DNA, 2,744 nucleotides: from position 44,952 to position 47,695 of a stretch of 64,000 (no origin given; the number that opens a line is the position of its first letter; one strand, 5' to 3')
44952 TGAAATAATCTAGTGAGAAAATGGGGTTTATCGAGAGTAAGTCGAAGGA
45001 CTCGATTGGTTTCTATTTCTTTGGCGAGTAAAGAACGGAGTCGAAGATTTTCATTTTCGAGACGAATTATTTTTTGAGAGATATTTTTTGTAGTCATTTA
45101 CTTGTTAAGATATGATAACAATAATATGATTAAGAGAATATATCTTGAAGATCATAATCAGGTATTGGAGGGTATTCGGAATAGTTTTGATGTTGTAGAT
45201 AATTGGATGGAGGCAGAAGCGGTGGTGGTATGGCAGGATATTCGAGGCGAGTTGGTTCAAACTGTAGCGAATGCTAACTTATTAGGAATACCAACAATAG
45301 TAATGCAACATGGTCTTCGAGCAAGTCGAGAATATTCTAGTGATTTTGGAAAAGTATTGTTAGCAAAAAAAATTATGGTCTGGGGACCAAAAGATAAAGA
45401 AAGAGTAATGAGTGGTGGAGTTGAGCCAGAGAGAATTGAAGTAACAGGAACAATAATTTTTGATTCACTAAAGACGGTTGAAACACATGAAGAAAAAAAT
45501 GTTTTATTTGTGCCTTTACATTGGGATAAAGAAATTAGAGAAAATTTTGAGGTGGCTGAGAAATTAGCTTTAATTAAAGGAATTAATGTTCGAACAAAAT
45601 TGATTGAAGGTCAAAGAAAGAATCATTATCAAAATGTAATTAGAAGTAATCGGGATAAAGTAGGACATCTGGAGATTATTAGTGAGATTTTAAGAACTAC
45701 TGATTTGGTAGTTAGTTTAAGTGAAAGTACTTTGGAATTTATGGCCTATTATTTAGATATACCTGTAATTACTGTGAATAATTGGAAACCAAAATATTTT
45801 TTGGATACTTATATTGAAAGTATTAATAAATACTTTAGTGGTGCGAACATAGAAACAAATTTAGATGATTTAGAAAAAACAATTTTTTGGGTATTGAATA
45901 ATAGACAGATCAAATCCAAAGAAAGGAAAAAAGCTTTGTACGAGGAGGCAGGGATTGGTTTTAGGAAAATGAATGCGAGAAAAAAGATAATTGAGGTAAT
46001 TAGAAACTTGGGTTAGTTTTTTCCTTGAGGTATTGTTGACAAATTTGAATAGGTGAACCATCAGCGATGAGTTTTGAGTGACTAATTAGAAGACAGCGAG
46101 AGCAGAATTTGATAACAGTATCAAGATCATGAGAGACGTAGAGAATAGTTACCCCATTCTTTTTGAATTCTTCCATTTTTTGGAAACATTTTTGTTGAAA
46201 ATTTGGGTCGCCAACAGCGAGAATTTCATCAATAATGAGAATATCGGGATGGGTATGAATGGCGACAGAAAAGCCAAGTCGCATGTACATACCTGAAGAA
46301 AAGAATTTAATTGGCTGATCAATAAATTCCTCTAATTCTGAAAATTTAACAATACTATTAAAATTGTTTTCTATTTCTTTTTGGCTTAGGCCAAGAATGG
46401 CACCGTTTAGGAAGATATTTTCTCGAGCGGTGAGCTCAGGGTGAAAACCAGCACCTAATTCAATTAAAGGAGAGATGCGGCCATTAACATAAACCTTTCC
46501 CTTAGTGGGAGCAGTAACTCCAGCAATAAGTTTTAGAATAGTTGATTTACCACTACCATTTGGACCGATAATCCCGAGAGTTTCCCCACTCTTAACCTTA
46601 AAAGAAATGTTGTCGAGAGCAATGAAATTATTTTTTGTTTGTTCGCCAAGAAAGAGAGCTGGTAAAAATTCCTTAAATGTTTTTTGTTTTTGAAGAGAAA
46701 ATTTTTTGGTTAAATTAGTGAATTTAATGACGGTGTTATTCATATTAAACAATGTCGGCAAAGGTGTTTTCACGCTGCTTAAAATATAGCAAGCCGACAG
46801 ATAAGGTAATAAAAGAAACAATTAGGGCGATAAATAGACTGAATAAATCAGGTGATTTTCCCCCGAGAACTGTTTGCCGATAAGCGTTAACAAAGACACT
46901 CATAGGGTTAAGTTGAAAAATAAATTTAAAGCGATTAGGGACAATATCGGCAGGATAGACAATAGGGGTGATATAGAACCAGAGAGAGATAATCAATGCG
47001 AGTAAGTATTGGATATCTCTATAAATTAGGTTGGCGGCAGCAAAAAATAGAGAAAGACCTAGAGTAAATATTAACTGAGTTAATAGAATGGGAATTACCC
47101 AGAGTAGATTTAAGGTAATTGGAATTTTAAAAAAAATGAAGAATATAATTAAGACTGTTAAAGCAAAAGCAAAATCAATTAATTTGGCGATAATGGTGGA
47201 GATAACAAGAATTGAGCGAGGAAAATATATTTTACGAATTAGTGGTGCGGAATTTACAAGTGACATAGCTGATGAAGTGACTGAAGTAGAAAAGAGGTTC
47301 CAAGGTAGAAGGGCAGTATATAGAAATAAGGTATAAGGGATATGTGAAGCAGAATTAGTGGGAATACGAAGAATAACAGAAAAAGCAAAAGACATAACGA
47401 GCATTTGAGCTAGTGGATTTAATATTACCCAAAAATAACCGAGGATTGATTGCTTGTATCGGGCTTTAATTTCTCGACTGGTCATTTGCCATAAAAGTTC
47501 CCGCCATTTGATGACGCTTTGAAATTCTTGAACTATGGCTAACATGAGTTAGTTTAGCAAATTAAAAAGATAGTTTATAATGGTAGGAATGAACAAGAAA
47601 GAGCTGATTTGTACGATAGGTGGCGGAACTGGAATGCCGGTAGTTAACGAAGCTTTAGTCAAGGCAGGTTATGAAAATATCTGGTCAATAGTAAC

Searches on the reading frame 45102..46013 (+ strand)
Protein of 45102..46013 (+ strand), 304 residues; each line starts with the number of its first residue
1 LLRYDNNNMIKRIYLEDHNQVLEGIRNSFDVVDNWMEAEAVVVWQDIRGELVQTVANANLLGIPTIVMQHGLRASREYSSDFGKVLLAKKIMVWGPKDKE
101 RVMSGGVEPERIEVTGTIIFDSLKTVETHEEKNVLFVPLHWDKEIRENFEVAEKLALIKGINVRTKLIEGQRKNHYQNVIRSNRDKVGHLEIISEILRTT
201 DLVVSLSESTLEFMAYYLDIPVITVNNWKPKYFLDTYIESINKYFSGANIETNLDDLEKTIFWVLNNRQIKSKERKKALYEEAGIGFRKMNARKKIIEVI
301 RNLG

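Call 3: search_protein_families(library=pfam, proteins=[window:45102-46013:+], max_evalue=0.01)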
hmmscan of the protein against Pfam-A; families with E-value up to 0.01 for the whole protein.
window:45102-46013:+ (304 aa): 0 families

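Call 57: search_protein_families(library=pfam, proteins=[window:45102-46013:+], max_evalue=5)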
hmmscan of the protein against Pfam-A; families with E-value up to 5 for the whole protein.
window:45102-46013:+ (304 aa): 2 families
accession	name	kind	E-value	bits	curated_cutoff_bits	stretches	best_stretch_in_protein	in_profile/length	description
PF02350.25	Epimerase_2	-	0.018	14.3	30.6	1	36-131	66-166/347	UDP-N-acetylglucosamine 2-epimerase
PF25220.1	Sororin_C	-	0.036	14.4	27.4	1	234-246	2-14/24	Sororin C-terminal region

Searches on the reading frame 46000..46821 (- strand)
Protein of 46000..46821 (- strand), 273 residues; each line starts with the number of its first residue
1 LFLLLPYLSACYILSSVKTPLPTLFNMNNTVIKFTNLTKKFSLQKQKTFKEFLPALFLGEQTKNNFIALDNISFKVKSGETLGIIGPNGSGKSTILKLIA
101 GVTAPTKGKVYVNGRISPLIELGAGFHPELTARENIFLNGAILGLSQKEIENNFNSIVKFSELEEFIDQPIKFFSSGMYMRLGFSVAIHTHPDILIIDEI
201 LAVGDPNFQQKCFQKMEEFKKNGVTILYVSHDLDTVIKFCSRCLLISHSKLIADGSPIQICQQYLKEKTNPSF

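Call 3: search_protein_families(library=pfam, proteins=[window:46000-46821:-], max_evalue=0.01)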
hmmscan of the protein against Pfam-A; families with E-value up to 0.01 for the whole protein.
window:46000-46821:- (273 aa): 8 families
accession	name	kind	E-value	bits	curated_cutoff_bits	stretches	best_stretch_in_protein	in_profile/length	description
PF00005.33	ABC_tran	-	7.1e-23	82.2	25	1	69-200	1-135/137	ABC transporter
PF13304.12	AAA_21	-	1.1e-05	26.1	27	1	83-100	3-20/304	AAA domain, putative AbiEii toxin, Type IV TA system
PF13555.12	AAA_29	-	0.00019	21.6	27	1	72-109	15-51/61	P-loop containing region of AAA domain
PF13476.12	AAA_23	-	0.00087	20.4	27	1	65-101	6-41/201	AAA domain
PF00004.35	AAA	-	0.00099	20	21.2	0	84-237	3-115/131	ATPase family associated with various cellular activities (AAA)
PF02463.25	SMC_N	-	0.0016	18.4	40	0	81-100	26-45/220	RecF/RecN/SMC N terminal domain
PF13175.12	AAA_15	-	0.0035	17.4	32.1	1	64-99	9-43/374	AAA ATPase domain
PF13173.12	AAA_14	-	0.0077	16.7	27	0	81-114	4-37/129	AAA domain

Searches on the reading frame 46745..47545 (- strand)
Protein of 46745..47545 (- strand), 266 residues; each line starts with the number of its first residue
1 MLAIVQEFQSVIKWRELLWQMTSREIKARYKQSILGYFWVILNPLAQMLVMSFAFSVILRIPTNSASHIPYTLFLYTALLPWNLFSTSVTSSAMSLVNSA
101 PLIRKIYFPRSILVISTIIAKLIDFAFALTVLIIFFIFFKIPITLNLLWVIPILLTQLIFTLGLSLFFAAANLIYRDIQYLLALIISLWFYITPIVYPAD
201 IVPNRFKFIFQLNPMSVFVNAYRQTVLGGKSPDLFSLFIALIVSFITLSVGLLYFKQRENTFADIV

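Call 3: search_protein_families(library=pfam, proteins=[window:46745-47545:-], max_evalue=0.01)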
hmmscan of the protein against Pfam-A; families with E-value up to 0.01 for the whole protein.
window:46745-47545:- (266 aa): 1 family
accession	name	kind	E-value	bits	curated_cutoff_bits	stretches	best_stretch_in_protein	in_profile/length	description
PF01061.29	ABC2_membrane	-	1.8e-16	60.8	26.9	1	17-225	2-209/211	ABC-2 type transporter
